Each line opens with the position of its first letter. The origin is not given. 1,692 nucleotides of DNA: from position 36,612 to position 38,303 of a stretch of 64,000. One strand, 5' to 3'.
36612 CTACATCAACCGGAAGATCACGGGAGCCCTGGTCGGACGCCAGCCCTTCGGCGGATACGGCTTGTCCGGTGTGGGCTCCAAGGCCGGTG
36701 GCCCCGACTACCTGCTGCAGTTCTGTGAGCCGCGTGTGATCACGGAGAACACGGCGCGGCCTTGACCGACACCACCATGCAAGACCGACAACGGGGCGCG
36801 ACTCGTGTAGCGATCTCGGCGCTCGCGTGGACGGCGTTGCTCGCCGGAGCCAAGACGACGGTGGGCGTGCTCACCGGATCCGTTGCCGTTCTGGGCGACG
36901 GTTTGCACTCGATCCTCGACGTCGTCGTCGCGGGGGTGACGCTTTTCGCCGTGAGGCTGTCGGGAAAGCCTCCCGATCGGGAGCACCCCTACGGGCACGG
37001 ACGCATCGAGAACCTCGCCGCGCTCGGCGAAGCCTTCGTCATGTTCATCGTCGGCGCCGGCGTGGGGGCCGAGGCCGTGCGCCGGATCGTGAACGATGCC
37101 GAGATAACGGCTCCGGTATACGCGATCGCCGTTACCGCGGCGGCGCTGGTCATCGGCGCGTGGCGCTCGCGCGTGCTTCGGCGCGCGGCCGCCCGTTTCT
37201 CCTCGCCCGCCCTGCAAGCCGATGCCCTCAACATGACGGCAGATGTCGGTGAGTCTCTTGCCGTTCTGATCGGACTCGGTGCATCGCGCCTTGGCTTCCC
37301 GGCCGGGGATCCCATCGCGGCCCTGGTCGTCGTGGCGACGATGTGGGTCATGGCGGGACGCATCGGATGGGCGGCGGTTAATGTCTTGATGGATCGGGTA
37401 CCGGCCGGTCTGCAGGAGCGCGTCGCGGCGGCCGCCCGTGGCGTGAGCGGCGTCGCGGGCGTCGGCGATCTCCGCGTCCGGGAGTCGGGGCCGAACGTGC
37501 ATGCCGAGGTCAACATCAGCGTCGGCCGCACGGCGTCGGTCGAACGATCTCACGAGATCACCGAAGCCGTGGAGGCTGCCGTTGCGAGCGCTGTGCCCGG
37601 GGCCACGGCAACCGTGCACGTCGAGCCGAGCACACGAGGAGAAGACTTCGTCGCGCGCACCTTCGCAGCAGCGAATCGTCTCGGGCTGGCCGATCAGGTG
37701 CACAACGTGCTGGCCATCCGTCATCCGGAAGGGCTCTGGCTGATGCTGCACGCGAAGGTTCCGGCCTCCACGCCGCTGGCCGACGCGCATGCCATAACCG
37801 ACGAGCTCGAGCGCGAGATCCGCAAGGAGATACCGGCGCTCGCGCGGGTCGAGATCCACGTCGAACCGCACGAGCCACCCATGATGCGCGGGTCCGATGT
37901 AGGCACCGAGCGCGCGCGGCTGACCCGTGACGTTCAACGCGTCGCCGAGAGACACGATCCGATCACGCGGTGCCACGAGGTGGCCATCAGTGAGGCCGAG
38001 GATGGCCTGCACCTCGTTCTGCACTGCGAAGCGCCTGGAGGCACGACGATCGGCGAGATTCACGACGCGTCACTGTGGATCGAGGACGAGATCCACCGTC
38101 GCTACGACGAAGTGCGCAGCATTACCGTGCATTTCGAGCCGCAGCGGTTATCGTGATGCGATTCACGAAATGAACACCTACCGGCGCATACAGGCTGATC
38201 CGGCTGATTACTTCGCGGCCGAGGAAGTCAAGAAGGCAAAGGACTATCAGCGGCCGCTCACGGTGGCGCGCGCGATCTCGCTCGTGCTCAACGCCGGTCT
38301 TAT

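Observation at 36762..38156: CDF metal transporter with duplicated C-terminal cytoplasmic domain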

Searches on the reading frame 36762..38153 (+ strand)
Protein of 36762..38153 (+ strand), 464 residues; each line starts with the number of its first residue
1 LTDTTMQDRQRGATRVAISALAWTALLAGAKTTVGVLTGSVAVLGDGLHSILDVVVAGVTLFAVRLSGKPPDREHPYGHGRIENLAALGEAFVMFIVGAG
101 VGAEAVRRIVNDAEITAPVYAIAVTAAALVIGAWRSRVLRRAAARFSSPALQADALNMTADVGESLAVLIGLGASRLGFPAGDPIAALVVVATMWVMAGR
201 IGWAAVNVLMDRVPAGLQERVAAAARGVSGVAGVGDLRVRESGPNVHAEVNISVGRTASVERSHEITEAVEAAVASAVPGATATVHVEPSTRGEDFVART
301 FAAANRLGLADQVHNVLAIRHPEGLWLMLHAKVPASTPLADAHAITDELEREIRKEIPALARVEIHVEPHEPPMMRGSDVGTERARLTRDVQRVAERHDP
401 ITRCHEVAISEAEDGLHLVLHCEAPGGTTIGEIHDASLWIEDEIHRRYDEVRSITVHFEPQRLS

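Call 3: search_protein_families(library=pfam, proteins=[window:36762-38153:+], max_evalue=1)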
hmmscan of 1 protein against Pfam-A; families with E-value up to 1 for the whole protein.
window:36762-38153:+ (464 aa): 2 families
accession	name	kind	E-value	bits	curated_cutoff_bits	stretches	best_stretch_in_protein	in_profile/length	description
PF01545.26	Cation_efflux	-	4.2e-44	151.1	26.6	1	19-210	3-198/198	Cation efflux family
PF16916.11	ZT_dimer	-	6.8e-36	122.6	26.7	3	218-289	6-77/78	Dimerisation domain of Zinc Transporter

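Call 4: search_protein_families(library=ncbifam, proteins=[window:36762-38153:+], max_evalue=1)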
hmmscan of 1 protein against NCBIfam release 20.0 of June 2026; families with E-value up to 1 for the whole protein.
window:36762-38153:+ (464 aa): 11 families
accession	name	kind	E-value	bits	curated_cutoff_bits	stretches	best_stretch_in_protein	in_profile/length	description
TIGR01297.1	CDF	superfamily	2.3e-72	243.7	82.35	3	15-290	3-283/285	cation diffusion facilitator family transporter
NF033615.1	CDF_MamM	equivalog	1e-46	159.5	350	2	15-287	10-284/290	magnetosome biogenesis CDF transporter MamM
NF050169.1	CatEfflxFieF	equivalog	3.5e-46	157.7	420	2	19-289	10-281/282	cation efflux pump FieF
NF052621.1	MngEfTpMntE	equivalog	5e-46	157.4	500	2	13-292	2-284/293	manganese efflux transporter MntE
NF033616.1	CDF_MamB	equivalog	1e-43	149.9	350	2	16-281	8-274/284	magnetosome biogenesis CDF transporter MamB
NF007064.0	PRK09509.1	equivalog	5e-43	147.2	447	2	11-290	7-287/300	CDF family cation-efflux transporter FieF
NF040994.1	MamV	equivalog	7.6e-32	110.7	500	1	20-285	17-283/319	CDF transporter MamV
NF052602.1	Zn_efflux_Cdf31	equivalog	7.7e-32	110.9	460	2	12-292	5-292/299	CDF family zinc efflux transporter Cdf31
NF002923.0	PRK03557.1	equivalog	7e-11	41.9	408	1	10-216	14-219/313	CDF family zinc transporter ZitB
NF033827.1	CDF_efflux_DmeF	equivalog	9.1e-10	38.4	250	1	10-132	11-133/309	CDF family Co(II)/Ni(II) efflux transporter DmeF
NF011568.0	PRK14992.1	equivalog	0.044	13.2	314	1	59-156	179-274/341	tetrathionate reductase subunit TtrC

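Call 8: find_homologous_proteins(query=window:36762-38153:+, max_evalue=0.00001)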
Query window:36762-38153:+ (464 aa): 396 proteins with E <= 0.00001 among 8000 candidates; the best 120 are listed.
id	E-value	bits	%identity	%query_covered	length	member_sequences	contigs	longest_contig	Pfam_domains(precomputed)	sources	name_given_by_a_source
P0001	6.7e-284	960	97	100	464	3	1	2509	PF16916.12,PF01545.27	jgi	jgi:cation diffusion facilitator family transporter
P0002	2.3e-237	806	80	100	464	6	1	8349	PF16916.12,PF01545.27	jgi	-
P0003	2.8e-237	806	81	100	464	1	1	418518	PF16916.12,PF01545.27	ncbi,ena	-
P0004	1.0e-199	682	89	78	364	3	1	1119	PF16916.12,PF01545.27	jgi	jgi:divalent metal cation (Fe/Co/Zn/Cd) transporter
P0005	7.4e-198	676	70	98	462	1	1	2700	PF16916.12,PF01545.27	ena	-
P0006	9.4e-198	676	70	99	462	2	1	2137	PF16916.12,PF01545.27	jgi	jgi:cation diffusion facilitator family transporter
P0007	2.6e-197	674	70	96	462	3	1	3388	PF16916.12,PF01545.27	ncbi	-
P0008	1.9e-196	671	70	98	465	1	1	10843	PF16916.12,PF01545.27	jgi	jgi:cation diffusion facilitator family transporter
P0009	1.2e-195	669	70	97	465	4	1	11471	PF16916.12,PF01545.27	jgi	jgi:cation diffusion facilitator family transporter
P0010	3.1e-195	667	69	98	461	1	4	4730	PF16916.12,PF01545.27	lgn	-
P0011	8.9e-195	666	69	96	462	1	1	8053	PF16916.12,PF01545.27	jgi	jgi:cation diffusion facilitator family transporter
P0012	1.1e-194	665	68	99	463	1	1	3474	PF16916.12,PF01545.27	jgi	jgi:cation diffusion facilitator family transporter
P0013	2.2e-193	661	69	95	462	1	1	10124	PF16916.12,PF01545.27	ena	-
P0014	2.7e-193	661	70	99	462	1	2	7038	PF16916.12,PF01545.27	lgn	-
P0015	6.6e-193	660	68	96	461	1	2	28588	PF16916.12,PF01545.27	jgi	jgi:cation diffusion facilitator family transporter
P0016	2.4e-192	658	67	100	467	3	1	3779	PF16916.12,PF01545.27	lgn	-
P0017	3.7e-192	657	70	95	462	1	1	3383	PF16916.12,PF01545.27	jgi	jgi:cation diffusion facilitator family transporter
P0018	1.5e-191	655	69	99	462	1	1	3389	PF16916.12,PF01545.27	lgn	-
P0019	2.2e-189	648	68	98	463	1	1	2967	PF16916.12,PF01545.27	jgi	jgi:cation diffusion facilitator family transporter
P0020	4.2e-189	647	68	99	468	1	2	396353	PF16916.12,PF01545.27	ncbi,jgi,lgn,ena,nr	ncbi:MAG TPA: cation diffusion facilitator family transporter [Actinomycetota bacterium]|jgi:cation 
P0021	6.7e-189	646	67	100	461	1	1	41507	PF16916.12,PF01545.27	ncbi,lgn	-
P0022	1.3e-188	646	67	98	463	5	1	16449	PF16916.12,PF01545.27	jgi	jgi:cation diffusion facilitator family transporter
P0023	1.3e-188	646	68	97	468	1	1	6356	PF16916.12,PF01545.27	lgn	-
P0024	9.2e-188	643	68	99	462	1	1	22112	PF16916.12,PF01545.27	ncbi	-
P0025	2.6e-187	641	69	97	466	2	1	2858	PF16916.12,PF01545.27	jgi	jgi:cation diffusion facilitator family transporter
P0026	3.2e-187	641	67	99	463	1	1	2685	PF16916.12,PF01545.27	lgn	-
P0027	4.3e-187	641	67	97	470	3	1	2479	PF16916.12,PF01545.27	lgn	-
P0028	1.0e-186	639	67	99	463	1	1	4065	PF16916.12,PF01545.27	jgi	jgi:cation diffusion facilitator family transporter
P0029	1.5e-186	639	66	99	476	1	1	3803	PF16916.12,PF01545.27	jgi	jgi:cation diffusion facilitator family transporter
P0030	2.9e-185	635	67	98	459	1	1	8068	PF16916.12,PF01545.27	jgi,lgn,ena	-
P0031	2.9e-185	635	67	99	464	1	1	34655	PF16916.12,PF01545.27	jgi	jgi:cation diffusion facilitator family transporter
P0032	3.4e-185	634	67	99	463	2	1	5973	PF16916.12,PF01545.27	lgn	-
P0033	4.3e-185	634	66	97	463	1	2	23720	PF16916.12,PF01545.27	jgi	jgi:cation diffusion facilitator family transporter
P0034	5.3e-185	634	66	99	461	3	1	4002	PF16916.12,PF01545.27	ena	-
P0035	2.3e-184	632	66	98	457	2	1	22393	PF16916.12,PF01545.27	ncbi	-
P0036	3.7e-184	631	67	99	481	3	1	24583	PF16916.12,PF01545.27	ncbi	-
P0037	1.6e-183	629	65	98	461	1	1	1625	PF16916.12,PF01545.27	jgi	jgi:cation diffusion facilitator family transporter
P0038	2.0e-183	628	66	99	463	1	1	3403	PF16916.12,PF01545.27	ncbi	ncbi:MAG: cation diffusion facilitator family transporter [Actinomycetota bacterium]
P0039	4.4e-183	627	66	100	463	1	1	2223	PF16916.12,PF01545.27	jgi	jgi:cation diffusion facilitator family transporter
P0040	6.5e-183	627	66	98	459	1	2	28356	PF16916.12,PF01545.27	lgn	-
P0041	7.1e-183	627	66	99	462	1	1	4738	PF16916.12,PF01545.27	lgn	-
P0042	9.5e-183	626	66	98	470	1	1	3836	PF16916.12,PF01545.27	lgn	-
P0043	1.0e-182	626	68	96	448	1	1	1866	PF16916.12,PF01545.27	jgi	jgi:cation diffusion facilitator family transporter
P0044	2.6e-182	625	68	99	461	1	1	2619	PF16916.12,PF01545.27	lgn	-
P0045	4.2e-182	624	67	98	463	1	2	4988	PF16916.12,PF01545.27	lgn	-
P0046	4.2e-182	624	67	98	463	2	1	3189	PF16916.12,PF01545.27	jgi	jgi:cation diffusion facilitator family transporter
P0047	1.3e-181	622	65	99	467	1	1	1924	PF16916.12,PF01545.27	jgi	jgi:cation diffusion facilitator family transporter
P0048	2.0e-181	622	65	99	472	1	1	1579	PF16916.12,PF01545.27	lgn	-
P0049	3.1e-181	621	64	99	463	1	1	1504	PF16916.12,PF01545.27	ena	-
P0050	3.5e-181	621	67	96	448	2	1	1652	PF16916.12,PF01545.27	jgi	jgi:cation diffusion facilitator family transporter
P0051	3.6e-181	621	66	98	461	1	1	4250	PF16916.12,PF01545.27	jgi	jgi:cation diffusion facilitator family transporter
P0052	5.3e-180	617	68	96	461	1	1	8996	PF16916.12,PF01545.27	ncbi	ncbi:MAG: cation diffusion facilitator family transporter [Actinomycetota bacterium]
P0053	7.9e-180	617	67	97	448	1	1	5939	PF16916.12,PF01545.27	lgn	-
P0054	2.0e-179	615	66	96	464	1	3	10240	PF16916.12,PF01545.27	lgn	-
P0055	2.3e-179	615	64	100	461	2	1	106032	PF16916.12,PF01545.27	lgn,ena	-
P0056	1.9e-178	612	65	97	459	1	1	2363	PF16916.12,PF01545.27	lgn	-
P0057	3.6e-177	608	63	99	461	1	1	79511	PF16916.12,PF01545.27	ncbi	-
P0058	2.0e-176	605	64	98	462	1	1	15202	PF16916.12,PF01545.27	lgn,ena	-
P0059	6.9e-176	604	66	98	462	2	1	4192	PF16916.12,PF01545.27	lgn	-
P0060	3.5e-175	601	66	98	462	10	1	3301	PF16916.12,PF01545.27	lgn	-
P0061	3.8e-174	598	63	98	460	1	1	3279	PF16916.12,PF01545.27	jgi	jgi:cation diffusion facilitator family transporter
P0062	5.7e-174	597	65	95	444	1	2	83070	PF16916.12,PF01545.27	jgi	jgi:cation diffusion facilitator family transporter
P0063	2.4e-173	595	65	97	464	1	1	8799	PF16916.12,PF01545.27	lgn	-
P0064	1.3e-170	586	63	98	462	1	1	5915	PF16916.12,PF01545.27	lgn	-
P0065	1.7e-170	586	64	97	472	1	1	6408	PF16916.12,PF01545.27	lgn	-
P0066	8.4e-170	584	64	98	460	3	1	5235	PF16916.12,PF01545.27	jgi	jgi:cation diffusion facilitator family transporter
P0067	8.6e-169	580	63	97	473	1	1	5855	PF16916.12,PF01545.27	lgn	-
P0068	1.7e-166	573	60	99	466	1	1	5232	PF16916.12,PF01545.27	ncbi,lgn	-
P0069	2.5e-166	572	63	97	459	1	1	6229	PF16916.12,PF01545.27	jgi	jgi:cation diffusion facilitator family transporter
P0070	3.4e-163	562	61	99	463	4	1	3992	PF16916.12,PF01545.27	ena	-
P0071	5.6e-163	561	62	97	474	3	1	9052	PF16916.12,PF01545.27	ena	-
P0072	1.5e-162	560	62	97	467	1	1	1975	PF16916.12,PF01545.27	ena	-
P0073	2.2e-160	553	60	98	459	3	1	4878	PF16916.12,PF01545.27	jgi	jgi:cation diffusion facilitator family transporter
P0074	4.8e-159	548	62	92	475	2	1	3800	PF16916.12,PF01545.27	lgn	-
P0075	2.4e-158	546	60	97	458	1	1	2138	PF16916.12,PF01545.27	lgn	-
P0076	1.9e-157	543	61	98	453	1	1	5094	PF16916.12,PF01545.27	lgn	-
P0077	6.1e-157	541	60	98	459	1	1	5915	PF16916.12,PF01545.27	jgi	jgi:cation diffusion facilitator family transporter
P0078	3.7e-156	539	61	92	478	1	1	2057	PF16916.12,PF01545.27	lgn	-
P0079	1.8e-155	536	60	97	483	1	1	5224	PF16916.12,PF01545.27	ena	-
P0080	2.2e-151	523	61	91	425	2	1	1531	PF16916.12,PF01545.27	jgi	jgi:cation diffusion facilitator family transporter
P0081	2.5e-150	519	57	98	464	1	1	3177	PF16916.12,PF01545.27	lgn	-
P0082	1.5e-147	510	57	97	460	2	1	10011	PF16916.12,PF01545.27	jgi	jgi:cation diffusion facilitator family transporter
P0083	3.3e-144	499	70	73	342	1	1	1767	PF16916.12,PF01545.27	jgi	jgi:divalent metal cation (Fe/Co/Zn/Cd) transporter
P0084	1.5e-142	494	70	70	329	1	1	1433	PF16916.12,PF01545.27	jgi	jgi:divalent metal cation (Fe/Co/Zn/Cd) transporter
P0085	1.7e-142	494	56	97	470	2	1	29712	PF16916.12,PF01545.27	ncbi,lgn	-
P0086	2.1e-142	493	58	97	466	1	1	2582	PF16916.12,PF01545.27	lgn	-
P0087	9.3e-139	481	54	98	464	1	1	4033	PF16916.12,PF01545.27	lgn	-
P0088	4.5e-136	472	63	79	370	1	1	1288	PF16916.12,PF01545.27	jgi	jgi:divalent metal cation (Fe/Co/Zn/Cd) transporter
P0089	1.7e-135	470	52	97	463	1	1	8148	PF16916.12,PF01545.27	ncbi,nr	ncbi:MAG TPA: cation diffusion facilitator family transporter [Actinomycetota bacterium]|nr:cation d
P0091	4.3e-129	449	61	80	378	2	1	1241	PF16916.12,PF01545.27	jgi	jgi:divalent metal cation (Fe/Co/Zn/Cd) transporter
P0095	4.4e-95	337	40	99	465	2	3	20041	PF16916.12,PF01545.27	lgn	-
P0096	1.3e-92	329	40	98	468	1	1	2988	PF16916.12,PF01545.27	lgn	-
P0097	1.1e-82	297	38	96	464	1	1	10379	PF16916.12,PF01545.27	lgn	-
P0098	9.6e-82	293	39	97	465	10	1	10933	PF16916.12,PF01545.27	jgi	jgi:cation diffusion facilitator family transporter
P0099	9.7e-81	290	41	90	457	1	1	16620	PF16916.12,PF01545.27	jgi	jgi:cation diffusion facilitator family transporter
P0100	6.4e-80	287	41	94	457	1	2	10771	PF16916.12,PF01545.27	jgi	jgi:cation diffusion facilitator family transporter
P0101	7.2e-80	287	39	97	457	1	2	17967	PF16916.12,PF01545.27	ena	-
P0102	1.4e-79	286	38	96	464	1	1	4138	PF16916.12,PF01545.27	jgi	jgi:cation diffusion facilitator family transporter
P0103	3.4e-79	285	40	90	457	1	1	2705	PF16916.12,PF01545.27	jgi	jgi:cation diffusion facilitator family transporter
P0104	3.5e-79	285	40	90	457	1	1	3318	PF16916.12,PF01545.27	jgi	jgi:cation diffusion facilitator family transporter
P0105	7.4e-79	284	40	90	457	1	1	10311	PF16916.12,PF01545.27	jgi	jgi:cation diffusion facilitator family transporter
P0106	1.5e-78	283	40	90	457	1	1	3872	PF16916.12,PF01545.27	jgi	jgi:cation diffusion facilitator family transporter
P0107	3.1e-78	282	40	94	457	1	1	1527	PF16916.12,PF01545.27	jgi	jgi:cation diffusion facilitator family transporter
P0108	5.0e-78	281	40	90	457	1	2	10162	PF16916.12,PF01545.27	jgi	jgi:cation diffusion facilitator family transporter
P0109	7.0e-78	281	38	90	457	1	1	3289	PF16916.12,PF01545.27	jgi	jgi:cation diffusion facilitator family transporter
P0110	1.6e-77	280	40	90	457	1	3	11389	PF16916.12,PF01545.27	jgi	jgi:cation diffusion facilitator family transporter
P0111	2.4e-77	279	38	96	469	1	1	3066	PF16916.12,PF01545.27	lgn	-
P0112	2.8e-77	279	37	97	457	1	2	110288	PF16916.12,PF01545.27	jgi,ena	-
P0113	3.0e-77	279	39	92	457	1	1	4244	PF16916.12,PF01545.27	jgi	jgi:cation diffusion facilitator family transporter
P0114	3.9e-77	278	40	90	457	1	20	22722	PF16916.12,PF01545.27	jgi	jgi:cation diffusion facilitator family transporter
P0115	4.7e-77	278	40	90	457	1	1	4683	PF16916.12,PF01545.27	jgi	jgi:cation diffusion facilitator family transporter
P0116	5.2e-77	278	40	90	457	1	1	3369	PF16916.12,PF01545.27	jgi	jgi:cation diffusion facilitator family transporter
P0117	6.7e-77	277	40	90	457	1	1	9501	PF16916.12,PF01545.27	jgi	jgi:cation diffusion facilitator family transporter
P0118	8.9e-77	277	39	96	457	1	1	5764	PF16916.12,PF01545.27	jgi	-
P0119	1.1e-76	277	39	90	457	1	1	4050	PF16916.12,PF01545.27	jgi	jgi:cation diffusion facilitator family transporter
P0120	1.2e-76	277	39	90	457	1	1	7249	PF16916.12,PF01545.27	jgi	jgi:cation diffusion facilitator family transporter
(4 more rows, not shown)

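Call 10: search_solved_structures(query=window:36762-38153:+, max_evalue=0.001, show_alignments=2)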
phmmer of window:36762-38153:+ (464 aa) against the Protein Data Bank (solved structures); distinct sequences matched with E-value up to 0.001: 39.
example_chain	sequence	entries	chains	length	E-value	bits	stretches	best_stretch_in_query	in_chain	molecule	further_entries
2qfi_A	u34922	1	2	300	4.5e-33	118.1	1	11-290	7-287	Ferrous-iron efflux pump fieF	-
3h90_A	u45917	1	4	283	1.9e-32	116.1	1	14-290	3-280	Ferrous-iron efflux pump fieF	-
3j1z_P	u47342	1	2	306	1.2e-25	93.7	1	21-289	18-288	Cation efflux family protein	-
5vrf_B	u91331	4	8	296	1.2e-25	93.7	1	21-289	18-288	Cadmium and zinc efflux pump FieF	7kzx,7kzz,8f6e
8f6j_B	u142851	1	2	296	2.3e-25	92.7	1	21-289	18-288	Cadmium and zinc efflux pump FieF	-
8f6f_A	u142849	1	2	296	1.4e-24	90.1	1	22-289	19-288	Cadmium and zinc efflux pump FieF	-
8f6h_A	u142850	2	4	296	1.7e-24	89.9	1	21-289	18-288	Cadmium and zinc efflux pump FieF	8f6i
8f6k_A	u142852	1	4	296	6.3e-24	88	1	21-289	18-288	Cadmium and zinc efflux pump FieF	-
6xpe_B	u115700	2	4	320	1.6e-09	40.5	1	26-245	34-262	Zinc transporter 8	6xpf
9jj3_B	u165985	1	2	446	3e-09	39.6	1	11-133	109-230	Probable proton-coupled zinc antiporter SLC30A4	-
3byp_A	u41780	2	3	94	2e-08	36.9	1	210-290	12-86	CzrB protein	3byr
6xpd_B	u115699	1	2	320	3e-08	36.3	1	26-245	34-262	Zinc transporter 8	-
6h5k_A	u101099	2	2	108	5.6e-08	35.4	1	216-292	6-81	Magnetosome protein MamM, Cation efflux protein family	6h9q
6g55_A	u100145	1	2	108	8e-08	34.9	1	216-292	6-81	Magnetosome protein MamM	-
3w62_A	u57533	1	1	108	1.2e-07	34.3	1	216-292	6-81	Magnetosome protein MamM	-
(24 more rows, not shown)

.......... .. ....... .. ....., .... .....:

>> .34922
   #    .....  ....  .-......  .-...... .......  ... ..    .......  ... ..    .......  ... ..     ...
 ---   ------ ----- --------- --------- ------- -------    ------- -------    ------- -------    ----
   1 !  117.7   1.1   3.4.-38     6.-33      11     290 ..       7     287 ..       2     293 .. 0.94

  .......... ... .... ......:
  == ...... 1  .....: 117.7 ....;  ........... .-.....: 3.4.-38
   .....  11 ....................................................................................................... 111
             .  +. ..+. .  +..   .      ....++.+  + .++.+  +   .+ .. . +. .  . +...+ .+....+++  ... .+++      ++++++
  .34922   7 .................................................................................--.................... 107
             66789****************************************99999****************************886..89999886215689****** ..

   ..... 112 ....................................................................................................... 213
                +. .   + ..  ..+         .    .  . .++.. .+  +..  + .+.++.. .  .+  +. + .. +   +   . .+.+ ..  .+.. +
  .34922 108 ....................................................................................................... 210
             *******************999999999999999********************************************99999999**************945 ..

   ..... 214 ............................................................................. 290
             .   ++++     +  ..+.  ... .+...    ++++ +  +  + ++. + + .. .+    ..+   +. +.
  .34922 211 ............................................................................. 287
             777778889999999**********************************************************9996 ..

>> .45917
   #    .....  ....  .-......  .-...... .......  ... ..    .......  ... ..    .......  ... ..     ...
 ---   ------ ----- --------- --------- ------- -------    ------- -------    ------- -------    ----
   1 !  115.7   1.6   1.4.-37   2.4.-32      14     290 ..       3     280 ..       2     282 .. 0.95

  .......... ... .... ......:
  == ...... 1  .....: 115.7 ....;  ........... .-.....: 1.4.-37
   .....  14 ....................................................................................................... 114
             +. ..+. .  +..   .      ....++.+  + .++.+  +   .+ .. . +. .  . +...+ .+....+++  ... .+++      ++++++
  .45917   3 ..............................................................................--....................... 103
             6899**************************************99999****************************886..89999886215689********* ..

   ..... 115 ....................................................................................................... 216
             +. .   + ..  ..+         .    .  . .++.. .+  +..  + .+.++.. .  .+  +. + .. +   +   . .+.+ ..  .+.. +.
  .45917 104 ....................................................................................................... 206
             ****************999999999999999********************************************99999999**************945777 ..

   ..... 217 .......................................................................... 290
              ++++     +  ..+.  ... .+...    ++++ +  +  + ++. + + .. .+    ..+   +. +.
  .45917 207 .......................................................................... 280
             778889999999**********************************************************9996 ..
